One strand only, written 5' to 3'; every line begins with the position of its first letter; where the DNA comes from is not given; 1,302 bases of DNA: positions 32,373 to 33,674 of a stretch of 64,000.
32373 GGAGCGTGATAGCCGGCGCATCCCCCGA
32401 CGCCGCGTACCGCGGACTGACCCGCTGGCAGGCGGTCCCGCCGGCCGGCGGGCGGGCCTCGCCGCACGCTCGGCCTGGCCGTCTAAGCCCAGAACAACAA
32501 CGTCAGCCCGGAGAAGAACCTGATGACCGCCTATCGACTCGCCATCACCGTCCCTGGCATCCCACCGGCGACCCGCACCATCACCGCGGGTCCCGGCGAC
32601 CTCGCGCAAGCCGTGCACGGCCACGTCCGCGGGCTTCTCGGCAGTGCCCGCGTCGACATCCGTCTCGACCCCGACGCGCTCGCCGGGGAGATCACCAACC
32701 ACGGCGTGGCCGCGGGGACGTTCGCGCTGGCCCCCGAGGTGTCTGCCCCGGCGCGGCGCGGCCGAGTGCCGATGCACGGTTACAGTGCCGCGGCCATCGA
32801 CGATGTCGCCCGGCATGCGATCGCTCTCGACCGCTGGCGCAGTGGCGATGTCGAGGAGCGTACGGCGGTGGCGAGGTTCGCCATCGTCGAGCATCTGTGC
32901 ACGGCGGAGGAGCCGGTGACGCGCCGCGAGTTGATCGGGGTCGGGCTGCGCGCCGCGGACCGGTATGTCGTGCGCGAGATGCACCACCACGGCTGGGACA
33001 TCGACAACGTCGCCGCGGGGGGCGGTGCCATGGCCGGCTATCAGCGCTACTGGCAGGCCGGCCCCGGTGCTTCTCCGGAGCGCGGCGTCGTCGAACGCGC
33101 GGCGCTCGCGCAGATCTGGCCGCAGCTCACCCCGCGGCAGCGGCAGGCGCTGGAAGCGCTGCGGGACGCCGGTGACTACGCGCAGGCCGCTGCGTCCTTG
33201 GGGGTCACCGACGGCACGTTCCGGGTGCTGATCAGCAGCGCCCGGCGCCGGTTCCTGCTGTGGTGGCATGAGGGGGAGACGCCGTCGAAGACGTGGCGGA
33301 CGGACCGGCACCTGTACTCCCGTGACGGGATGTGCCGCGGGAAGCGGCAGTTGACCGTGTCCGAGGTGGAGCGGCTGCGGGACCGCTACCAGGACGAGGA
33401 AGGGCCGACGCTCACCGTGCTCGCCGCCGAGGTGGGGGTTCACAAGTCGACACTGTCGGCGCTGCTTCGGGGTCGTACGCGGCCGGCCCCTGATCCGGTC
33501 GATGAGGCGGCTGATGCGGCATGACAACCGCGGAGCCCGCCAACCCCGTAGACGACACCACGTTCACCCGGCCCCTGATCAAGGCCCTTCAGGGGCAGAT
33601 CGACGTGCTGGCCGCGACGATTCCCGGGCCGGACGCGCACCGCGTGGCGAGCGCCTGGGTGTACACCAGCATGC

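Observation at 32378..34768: Recombinase-less 2.3-kb cassette inserted in a permease gene between 33-bp direct repeats, apparently supplying a replacement start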

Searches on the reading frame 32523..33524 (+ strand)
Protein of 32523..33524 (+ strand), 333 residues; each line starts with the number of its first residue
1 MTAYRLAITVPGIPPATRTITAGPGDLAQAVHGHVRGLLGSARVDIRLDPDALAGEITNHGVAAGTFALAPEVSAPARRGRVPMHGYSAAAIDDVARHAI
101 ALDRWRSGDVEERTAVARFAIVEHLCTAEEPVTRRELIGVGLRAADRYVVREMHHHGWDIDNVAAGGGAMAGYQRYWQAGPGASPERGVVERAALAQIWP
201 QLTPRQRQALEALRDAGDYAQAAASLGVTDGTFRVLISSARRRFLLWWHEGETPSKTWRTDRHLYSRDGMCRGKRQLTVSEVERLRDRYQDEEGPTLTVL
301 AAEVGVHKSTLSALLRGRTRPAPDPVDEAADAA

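Call 9: search_protein_families(library=pfam, max_evalue=0.01, proteins=[window:32523-33521:+])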
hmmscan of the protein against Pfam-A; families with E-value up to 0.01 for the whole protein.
window:32523-33521:+ (333 aa): 7 families
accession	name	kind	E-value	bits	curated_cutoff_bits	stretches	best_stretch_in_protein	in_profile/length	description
PF08281.18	Sigma70_r4_2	-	1.8e-05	24.7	25.7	1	195-243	4-53/54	Sigma-70, region 4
PF13560.12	HTH_31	-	3e-05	24.7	27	1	284-332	5-53/64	Helix-turn-helix domain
PF01381.28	HTH_3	-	3.4e-05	24.2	23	1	296-328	11-43/55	Helix-turn-helix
PF13936.12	HTH_38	-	8.5e-05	22.7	27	0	275-316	3-42/44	Helix-turn-helix domain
PF04545.22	Sigma70_r4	-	0.00055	19.8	24.1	1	201-243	4-47/50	Sigma-70, region 4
PF13801.11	Metal_resist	-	0.002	18.7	29.2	0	162-216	6-56/125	Heavy-metal resistance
PF04967.18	HTH_10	-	0.0091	16.2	23.1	0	296-316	25-45/53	HTH DNA binding domain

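Call 17: find_encoding_contigs(protein=window:32523-33524:+, flank=10000, max_places=10)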
Protein window:32523-33524:+ (333 aa): 3 contigs read that carry it; 3 places shown.
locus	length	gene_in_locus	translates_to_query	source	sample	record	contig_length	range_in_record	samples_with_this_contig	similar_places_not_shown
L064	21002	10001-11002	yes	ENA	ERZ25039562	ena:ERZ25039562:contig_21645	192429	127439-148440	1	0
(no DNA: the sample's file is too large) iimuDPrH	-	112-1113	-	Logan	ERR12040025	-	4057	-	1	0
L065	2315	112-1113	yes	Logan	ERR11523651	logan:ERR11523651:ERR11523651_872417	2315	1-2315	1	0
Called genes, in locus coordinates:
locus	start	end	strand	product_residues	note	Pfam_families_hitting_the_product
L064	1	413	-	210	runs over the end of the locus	-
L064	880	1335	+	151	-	-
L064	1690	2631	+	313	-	PF01370:Epimerase, PF04321:RmlD_sub_bind (weak), PF05368:NmrA (faint), PF13460:NAD_binding_10, PF16363:GDP_Man_Dehyd (faint)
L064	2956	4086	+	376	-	PF01436:NHL (faint), PF08450:SGL (faint)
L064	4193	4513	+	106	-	-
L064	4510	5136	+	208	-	-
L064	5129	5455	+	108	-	-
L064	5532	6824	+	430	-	PF00155:Aminotran_1_2 (weak), PF00282:Pyridoxal_deC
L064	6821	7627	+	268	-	-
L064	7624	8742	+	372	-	PF26366:DUF8094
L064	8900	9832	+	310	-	PF01073:3Beta_HSD, PF01370:Epimerase, PF04321:RmlD_sub_bind (weak), PF05368:NmrA (faint), PF13460:NAD_binding_10, PF16363:GDP_Man_Dehyd (weak)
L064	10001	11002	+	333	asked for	PF08281:Sigma70_r4_2 (faint)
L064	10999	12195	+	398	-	PF07669:Eco57I (weak)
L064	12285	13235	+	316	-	-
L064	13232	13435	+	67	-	-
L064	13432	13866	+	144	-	-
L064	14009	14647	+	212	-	-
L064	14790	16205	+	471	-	PF13520:AA_permease_2, PF00324:AA_permease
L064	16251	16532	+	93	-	-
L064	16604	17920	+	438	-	PF02378:PTS_EIIC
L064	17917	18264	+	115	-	-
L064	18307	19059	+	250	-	PF00535:Glycos_transf_2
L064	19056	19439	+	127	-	PF00392:GntR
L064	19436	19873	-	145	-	PF01638:HxlR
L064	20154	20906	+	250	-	PF18735:HEPN_RiboL-PSP (weak)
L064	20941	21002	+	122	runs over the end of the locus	-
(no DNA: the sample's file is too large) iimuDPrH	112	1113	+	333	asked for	PF08281:Sigma70_r4_2 (faint)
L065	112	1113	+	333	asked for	PF08281:Sigma70_r4_2 (faint)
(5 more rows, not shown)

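Call 27: find_homologous_proteins(query=window:32523-33521:+, max_evalue=0.001)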
Query window:32523-33521:+ (333 aa): 46 proteins with E <= 0.001 among 8000 candidates.
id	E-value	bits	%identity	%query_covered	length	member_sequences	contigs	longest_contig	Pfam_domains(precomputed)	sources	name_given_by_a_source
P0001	5.6e-217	737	100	100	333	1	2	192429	PF08281.19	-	-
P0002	2.6e-132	459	65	99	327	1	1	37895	-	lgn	-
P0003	5.3e-122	425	65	90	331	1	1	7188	-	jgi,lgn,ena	-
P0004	2.4e-91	325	52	97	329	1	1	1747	-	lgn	-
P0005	3.9e-80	288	55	73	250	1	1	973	-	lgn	-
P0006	1.6e-77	279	57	74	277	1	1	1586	-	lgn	-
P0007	2.5e-77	278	46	97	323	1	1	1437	-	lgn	-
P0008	1.4e-76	276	59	73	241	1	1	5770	-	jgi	jgi:hypothetical protein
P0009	3.3e-75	271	48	98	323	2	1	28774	-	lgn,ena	-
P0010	7.1e-75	270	48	96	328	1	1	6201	-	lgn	-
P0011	2.2e-74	269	56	73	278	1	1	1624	-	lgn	-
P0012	7.4e-74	267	41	98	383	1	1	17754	-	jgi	jgi:hypothetical protein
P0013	1.7e-72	263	48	96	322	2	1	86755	-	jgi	jgi:hypothetical protein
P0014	2.9e-72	262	55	73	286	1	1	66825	-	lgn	-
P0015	1.8e-71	259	52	74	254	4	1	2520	-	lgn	-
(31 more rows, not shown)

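Call 28: find_encoding_contigs(protein=P0002, flank=10000, max_places=3)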
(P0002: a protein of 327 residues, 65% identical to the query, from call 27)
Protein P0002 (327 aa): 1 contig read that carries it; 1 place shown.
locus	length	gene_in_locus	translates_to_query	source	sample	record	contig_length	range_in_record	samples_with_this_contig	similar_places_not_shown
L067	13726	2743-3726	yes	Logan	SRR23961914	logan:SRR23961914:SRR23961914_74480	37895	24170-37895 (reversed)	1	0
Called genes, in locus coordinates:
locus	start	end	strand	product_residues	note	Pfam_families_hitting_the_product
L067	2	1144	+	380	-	?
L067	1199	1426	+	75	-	-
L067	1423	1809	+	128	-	-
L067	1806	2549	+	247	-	PF02384:N6_Mtase (faint)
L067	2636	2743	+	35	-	-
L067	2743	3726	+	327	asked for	-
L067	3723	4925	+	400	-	PF07669:Eco57I (faint)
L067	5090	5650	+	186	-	-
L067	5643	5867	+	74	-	-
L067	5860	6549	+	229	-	-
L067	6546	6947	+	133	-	-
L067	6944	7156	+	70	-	PF19474:DUF6011 (weak)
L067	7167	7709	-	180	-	-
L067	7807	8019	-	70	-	-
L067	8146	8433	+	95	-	PF00392:GntR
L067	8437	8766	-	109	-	-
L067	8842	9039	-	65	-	-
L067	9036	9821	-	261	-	-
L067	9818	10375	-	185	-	-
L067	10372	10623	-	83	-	-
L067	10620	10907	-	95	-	-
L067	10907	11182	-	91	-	-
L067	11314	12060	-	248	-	PF01507:PAPS_reduct (weak)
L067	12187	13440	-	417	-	-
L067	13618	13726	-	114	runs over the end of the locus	-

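Call 29: find_encoding_contigs(protein=P0013, flank=10000, max_places=3)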
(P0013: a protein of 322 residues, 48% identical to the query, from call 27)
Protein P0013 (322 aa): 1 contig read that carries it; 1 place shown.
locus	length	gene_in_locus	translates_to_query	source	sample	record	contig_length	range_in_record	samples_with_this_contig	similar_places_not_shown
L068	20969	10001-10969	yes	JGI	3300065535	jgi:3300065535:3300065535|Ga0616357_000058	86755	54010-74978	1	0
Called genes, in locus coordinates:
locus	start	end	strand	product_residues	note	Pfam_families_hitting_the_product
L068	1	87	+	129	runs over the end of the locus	-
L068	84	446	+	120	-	-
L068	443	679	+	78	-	-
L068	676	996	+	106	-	-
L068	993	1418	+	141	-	-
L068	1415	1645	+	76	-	-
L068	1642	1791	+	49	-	-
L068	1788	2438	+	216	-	-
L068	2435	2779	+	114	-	-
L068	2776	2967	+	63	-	-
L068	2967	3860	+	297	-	PF12684:DUF3799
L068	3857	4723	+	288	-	-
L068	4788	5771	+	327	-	-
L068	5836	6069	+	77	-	-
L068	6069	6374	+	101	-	-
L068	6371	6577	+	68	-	-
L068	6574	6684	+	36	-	-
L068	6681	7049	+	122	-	-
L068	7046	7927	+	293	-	-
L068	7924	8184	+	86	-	PF00196:GerE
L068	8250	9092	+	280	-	PF13392:HNH_3, PF13936:HTH_38 (weak)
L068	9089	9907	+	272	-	PF07505:DUF5131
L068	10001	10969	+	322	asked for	-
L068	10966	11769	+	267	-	-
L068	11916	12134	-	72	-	-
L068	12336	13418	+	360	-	-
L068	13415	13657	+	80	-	-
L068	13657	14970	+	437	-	PF00772:DnaB, PF13481:AAA_25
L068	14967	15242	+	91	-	-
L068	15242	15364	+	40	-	-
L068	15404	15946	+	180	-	PF02592:Vut_1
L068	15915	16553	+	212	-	-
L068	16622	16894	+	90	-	-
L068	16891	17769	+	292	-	-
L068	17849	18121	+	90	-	-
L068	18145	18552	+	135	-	-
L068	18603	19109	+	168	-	-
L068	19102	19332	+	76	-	-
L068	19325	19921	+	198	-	-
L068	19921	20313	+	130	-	-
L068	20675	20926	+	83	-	-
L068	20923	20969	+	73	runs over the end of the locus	-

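Call 30: find_encoding_contigs(protein=P0009, flank=10000, max_places=3)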
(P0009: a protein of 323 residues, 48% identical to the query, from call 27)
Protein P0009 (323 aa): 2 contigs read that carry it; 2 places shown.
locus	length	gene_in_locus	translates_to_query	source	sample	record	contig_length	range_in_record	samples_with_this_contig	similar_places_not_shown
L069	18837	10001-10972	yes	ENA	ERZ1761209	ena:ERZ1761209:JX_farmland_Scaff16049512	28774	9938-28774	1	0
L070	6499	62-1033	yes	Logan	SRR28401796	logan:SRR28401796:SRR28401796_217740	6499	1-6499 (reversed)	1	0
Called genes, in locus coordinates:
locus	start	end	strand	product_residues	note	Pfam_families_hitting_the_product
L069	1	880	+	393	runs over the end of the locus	PF18897:Gp3-like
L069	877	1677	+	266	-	PF00929:RNase_T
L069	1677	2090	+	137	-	-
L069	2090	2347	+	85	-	-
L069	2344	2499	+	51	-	-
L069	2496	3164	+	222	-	-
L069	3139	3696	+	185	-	-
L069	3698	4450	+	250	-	-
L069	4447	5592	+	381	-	-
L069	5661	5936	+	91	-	-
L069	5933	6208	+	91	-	-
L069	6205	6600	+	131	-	-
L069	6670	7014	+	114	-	-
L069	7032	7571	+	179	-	-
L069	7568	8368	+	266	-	PF13560:HTH_31 (faint), PF02796:HTH_7 (faint), PF01381:HTH_3 (faint), PF13384:HTH_23 (faint), PF13518:HTH_28 (faint), PF13551:HTH_29 (faint)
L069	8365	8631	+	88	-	PF02467:Whib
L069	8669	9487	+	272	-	PF07505:DUF5131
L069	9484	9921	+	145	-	-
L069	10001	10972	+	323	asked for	-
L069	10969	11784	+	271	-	PF20473:MmeI_Mtase (weak)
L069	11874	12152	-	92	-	-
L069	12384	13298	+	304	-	-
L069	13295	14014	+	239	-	PF01695:IstB_IS21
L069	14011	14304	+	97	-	-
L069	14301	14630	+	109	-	-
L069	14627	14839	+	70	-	-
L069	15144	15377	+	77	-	-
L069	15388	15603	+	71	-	-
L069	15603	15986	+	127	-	PF14216:DUF4326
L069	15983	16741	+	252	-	PF19474:DUF6011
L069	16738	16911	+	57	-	-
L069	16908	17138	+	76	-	-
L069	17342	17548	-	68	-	PF05930:Phage_AlpA (weak), PF12728:HTH_17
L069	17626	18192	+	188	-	PF13392:HNH_3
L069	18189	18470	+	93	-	PF24071:Phage_zn_bind_3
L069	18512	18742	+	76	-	-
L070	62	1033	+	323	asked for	-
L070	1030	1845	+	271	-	PF20473:MmeI_Mtase (weak)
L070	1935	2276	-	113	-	-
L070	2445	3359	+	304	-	-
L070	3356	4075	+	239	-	PF01695:IstB_IS21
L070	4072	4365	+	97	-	-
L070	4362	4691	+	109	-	-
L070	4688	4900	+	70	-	-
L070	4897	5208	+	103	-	PF24623:Phage_zn_bind_8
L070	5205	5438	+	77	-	-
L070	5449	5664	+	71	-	-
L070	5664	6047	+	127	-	PF14216:DUF4326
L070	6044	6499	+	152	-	?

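Call 44: search_protein_families(library=pfam, max_evalue=0.001, proteins=[L064:12285-13232:+, L064:13232-13432:+, L064:13432-13863:+, L064:14009-14644:+, L064:16251-16529:+])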
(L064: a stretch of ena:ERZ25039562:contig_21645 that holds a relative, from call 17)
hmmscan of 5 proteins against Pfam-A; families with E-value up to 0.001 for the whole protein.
L064:12285-13232:+ (316 aa): 0 families

L064:13232-13432:+ (67 aa): 0 families

L064:13432-13863:+ (144 aa): 0 families

L064:14009-14644:+ (212 aa): 0 families

L064:16251-16529:+ (93 aa): 0 families

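Call 52: find_encoding_contigs(protein=P0003, flank=10000, max_places=4)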
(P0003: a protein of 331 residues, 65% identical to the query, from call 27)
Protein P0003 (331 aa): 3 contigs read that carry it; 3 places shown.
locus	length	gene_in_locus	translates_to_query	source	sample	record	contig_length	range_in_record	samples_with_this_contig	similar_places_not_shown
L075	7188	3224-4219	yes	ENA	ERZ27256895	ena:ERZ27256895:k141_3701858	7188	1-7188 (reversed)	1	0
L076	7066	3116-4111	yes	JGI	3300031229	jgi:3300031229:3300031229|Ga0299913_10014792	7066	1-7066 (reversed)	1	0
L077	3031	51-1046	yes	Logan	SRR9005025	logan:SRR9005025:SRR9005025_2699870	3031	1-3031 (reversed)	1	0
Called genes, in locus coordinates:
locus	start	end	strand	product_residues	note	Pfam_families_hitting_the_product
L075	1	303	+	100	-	?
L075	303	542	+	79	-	-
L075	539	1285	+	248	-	-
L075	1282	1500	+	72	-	-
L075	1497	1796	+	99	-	-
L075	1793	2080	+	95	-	-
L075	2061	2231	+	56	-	-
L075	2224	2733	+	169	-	-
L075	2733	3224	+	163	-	-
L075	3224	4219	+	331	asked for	-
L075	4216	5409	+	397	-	PF20473:MmeI_Mtase (weak), PF07669:Eco57I (weak)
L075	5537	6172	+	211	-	-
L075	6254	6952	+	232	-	PF00092:VWA, PF10138:vWA-TerF-like, PF13519:VWA_2, PF07002:Copine (weak)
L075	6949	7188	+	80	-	?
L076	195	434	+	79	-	-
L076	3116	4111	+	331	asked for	-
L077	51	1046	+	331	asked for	-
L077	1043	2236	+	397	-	PF20473:MmeI_Mtase (weak), PF07669:Eco57I (weak)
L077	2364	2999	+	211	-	-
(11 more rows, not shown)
